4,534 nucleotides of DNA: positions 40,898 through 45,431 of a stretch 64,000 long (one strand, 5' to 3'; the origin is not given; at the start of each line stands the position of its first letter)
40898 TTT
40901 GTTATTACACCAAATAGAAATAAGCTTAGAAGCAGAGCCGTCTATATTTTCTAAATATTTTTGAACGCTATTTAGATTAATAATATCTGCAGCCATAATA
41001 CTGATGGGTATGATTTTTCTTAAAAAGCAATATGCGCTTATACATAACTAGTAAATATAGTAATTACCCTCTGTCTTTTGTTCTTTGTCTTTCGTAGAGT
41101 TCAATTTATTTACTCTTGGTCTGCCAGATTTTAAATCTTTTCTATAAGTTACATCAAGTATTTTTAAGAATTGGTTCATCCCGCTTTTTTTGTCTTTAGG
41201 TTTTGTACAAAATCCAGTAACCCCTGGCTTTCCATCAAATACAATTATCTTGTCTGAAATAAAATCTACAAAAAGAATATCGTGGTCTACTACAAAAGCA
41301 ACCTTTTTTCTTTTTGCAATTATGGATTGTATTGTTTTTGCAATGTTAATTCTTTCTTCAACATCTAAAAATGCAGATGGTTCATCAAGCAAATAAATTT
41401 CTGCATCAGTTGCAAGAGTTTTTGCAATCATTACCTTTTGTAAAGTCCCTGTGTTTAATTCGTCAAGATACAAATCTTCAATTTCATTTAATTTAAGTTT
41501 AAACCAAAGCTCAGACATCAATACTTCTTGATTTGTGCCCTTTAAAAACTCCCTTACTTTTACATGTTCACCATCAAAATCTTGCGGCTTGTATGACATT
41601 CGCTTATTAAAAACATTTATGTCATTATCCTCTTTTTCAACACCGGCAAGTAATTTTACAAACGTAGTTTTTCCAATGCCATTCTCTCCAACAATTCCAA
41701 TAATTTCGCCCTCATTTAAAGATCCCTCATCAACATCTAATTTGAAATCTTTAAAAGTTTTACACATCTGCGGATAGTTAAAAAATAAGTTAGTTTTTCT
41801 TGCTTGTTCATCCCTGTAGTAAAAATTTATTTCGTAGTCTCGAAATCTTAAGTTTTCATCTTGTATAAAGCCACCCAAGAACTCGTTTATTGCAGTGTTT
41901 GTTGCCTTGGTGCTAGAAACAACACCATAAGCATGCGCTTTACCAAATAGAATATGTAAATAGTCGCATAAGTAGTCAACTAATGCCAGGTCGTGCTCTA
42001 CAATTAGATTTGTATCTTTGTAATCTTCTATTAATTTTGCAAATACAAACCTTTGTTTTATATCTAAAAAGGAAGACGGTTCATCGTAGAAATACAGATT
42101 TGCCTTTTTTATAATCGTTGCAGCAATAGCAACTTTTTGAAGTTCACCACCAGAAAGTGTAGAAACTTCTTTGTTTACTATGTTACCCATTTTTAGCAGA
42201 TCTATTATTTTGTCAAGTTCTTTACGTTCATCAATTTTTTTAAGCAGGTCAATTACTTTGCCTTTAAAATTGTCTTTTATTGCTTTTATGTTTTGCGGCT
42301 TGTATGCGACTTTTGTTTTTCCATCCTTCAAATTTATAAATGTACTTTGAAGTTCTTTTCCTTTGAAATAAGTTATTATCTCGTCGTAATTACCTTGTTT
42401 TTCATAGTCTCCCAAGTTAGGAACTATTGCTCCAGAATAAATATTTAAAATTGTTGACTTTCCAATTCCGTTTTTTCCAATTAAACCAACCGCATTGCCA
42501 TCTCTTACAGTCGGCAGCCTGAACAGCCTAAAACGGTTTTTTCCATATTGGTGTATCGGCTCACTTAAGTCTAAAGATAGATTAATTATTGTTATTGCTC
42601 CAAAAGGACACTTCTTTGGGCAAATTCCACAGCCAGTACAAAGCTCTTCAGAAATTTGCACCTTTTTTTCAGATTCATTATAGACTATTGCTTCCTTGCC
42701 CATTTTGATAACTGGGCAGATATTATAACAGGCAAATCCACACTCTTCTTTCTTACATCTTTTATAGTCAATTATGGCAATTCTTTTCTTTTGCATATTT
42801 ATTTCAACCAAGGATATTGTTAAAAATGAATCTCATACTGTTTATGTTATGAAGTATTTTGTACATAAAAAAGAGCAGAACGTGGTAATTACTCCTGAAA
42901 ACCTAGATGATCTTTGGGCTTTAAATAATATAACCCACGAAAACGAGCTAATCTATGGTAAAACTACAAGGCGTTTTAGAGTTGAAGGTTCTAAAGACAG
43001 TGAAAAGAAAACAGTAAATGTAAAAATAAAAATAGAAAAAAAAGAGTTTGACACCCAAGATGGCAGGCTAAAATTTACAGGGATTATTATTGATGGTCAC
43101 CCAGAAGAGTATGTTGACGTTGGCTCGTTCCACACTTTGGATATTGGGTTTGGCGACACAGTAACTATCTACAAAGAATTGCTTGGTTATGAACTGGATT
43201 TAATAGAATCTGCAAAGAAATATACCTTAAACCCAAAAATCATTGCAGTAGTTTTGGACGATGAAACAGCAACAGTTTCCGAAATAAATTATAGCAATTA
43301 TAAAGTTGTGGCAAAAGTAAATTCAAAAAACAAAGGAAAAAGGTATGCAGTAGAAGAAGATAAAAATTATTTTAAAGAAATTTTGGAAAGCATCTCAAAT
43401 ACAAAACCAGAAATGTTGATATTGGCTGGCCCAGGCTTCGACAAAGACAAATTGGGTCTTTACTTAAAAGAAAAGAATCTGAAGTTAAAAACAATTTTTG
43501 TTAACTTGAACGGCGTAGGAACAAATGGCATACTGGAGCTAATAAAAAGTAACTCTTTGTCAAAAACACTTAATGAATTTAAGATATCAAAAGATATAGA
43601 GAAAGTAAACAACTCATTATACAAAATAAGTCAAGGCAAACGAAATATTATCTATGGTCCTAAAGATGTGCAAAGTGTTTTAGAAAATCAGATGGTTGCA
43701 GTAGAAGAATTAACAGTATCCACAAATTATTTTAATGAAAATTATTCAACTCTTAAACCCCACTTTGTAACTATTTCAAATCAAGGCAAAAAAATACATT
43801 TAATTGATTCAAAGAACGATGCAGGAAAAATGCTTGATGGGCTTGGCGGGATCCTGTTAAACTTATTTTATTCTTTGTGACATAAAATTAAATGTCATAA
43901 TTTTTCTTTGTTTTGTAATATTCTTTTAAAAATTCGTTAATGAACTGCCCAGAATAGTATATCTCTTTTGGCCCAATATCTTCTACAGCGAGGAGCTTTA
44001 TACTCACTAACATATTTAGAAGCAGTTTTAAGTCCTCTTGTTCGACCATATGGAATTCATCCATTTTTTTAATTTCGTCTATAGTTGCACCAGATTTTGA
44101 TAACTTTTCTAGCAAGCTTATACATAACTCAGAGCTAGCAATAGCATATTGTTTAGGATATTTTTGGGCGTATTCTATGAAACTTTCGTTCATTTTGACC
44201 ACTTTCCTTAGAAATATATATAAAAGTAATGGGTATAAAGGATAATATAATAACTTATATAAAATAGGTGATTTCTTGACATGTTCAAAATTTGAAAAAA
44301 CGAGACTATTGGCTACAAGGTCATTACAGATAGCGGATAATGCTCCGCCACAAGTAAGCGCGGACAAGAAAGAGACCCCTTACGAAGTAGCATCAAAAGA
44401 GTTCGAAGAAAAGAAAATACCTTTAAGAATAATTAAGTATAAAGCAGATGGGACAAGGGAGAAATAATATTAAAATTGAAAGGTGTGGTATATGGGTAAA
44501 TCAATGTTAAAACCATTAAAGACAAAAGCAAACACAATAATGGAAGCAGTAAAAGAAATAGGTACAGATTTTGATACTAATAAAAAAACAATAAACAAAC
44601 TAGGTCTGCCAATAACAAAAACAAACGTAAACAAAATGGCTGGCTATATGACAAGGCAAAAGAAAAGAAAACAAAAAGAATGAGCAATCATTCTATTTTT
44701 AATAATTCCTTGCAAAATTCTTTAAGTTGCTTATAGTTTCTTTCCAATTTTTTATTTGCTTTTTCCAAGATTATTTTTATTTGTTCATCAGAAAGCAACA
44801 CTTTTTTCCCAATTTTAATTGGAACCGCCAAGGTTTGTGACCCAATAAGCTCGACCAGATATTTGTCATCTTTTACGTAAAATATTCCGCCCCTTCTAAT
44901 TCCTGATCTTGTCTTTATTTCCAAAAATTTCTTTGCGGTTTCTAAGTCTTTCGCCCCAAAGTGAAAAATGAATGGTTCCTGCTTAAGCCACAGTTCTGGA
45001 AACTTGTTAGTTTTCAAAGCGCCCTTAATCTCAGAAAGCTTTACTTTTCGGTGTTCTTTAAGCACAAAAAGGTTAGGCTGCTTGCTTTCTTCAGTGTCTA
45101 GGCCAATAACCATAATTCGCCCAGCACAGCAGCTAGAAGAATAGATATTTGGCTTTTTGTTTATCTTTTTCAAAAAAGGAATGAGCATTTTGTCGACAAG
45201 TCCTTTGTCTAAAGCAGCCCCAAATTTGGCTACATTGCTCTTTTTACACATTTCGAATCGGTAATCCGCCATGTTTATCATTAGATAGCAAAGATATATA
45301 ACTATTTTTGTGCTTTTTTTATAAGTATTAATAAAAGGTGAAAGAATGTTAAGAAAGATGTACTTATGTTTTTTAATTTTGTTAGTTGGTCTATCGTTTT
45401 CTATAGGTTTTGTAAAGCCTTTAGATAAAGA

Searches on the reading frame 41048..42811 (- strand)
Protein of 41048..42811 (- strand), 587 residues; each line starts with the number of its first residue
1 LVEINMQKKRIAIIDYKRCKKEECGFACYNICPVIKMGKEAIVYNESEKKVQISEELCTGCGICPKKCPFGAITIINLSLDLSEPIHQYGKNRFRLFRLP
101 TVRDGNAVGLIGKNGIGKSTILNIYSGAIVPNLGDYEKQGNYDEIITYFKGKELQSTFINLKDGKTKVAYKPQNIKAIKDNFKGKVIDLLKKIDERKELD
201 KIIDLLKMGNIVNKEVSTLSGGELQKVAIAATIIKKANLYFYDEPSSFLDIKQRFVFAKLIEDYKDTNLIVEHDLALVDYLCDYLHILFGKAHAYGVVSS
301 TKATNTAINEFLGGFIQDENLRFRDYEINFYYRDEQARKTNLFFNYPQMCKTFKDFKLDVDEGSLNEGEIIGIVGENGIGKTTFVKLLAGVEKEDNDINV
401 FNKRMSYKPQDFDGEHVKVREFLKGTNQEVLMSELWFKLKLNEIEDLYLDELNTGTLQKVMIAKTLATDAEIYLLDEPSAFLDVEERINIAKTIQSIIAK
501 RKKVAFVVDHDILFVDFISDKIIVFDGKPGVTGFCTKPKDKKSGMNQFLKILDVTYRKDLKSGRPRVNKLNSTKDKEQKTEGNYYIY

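Call 9: search_protein_families(library=pfam, max_evalue=0.1, proteins=[window:41048-42811:-])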
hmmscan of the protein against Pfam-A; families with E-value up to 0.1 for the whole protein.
window:41048-42811:- (587 aa): 36 families (the best 25 are shown)
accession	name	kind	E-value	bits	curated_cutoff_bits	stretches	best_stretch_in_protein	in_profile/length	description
PF00005.33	ABC_tran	-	1.4e-39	136.2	25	2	101-246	7-136/137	ABC transporter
PF02463.25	SMC_N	-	4.3e-11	43.1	40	1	107-267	26-190/220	RecF/RecN/SMC N terminal domain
PF12837.12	Fer4_6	-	4.9e-06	26.7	25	1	50-73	1-24/24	4Fe-4S binding domain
PF00037.32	Fer4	-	6.4e-06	26.2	21.1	1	51-74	1-24/24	4Fe-4S binding domain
PF13304.12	AAA_21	-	1.1e-05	26.1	27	0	370-398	1-35/304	AAA domain, putative AbiEii toxin, Type IV TA system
PF14697.11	Fer4_21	-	1.7e-05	25.3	35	1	12-74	1-58/59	4Fe-4S dicluster domain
PF12838.12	Fer4_7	-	1.8e-05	25.5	27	1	23-72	4-52/52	4Fe-4S dicluster domain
PF03193.22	RsgA_GTPase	-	8.4e-05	22.9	30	0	104-131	105-132/174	RsgA GTPase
PF13476.12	AAA_23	-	9.9e-05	23.5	27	1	106-223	20-142/201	AAA domain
PF13237.11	Fer4_10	-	0.00011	22.5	25.5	2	13-69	3-53/53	4Fe-4S dicluster domain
PF13555.12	AAA_29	-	0.00012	22.2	27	1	103-132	21-49/61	P-loop containing region of AAA domain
PF13401.12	AAA_22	-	0.00017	22.3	27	1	369-507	6-119/130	AAA domain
PF01926.29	MMR_HSR1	-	0.00018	22.1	21.9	0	108-136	2-29/113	50S ribosome-binding GTPase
PF25160.1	LdpA_Fe-S-bd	-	0.00018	21.7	27.6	1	23-75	4-45/49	LdpA Fe-S cluster-binding domain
PF13479.12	AAA_24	-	0.00031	21.1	27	0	371-388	5-22/195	AAA domain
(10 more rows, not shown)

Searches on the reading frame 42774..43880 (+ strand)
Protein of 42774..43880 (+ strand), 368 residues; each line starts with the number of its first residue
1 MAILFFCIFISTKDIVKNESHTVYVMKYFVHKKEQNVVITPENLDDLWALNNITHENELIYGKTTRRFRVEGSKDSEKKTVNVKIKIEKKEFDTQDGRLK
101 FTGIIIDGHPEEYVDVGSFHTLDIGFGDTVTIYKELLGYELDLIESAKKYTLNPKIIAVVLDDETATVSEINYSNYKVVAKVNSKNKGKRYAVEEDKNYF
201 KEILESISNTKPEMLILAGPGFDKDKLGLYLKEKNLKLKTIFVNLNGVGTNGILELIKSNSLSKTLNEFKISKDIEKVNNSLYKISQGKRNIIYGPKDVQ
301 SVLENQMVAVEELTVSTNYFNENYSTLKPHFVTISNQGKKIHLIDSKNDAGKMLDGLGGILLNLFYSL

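Call 9: search_protein_families(library=pfam, max_evalue=0.1, proteins=[window:42774-43880:+])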
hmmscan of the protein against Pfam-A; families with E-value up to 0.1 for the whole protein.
window:42774-43880:+ (368 aa): 4 families
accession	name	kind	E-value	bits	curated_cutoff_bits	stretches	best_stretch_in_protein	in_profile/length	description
PF03463.20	eRF1_1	-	2.4e-20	73.2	23.8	1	31-135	10-109/123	eRF1 domain 1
PF03465.20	eRF1_3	-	2.3e-09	38.1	25.8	1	272-364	2-102/106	eRF1 domain 3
PF03464.20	eRF1_2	-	1.7e-06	28.8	27.1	1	156-262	2-127/133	eRF1 domain 2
PF10221.14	Mat89Bb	-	0.0079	15.4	25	1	253-350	72-167/689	Cell cycle and development regulator Mat89Bb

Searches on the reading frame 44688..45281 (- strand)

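Call 9: search_protein_families(library=pfam, max_evalue=0.1, proteins=[window:44688-45281:-])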
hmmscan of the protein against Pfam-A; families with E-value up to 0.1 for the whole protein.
window:44688-45281:- (197 aa): 1 family
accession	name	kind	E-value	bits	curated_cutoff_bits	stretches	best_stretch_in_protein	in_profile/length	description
PF02676.19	TYW3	-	5.5e-34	117.8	27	1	21-194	15-210/211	Methyltransferase TYW3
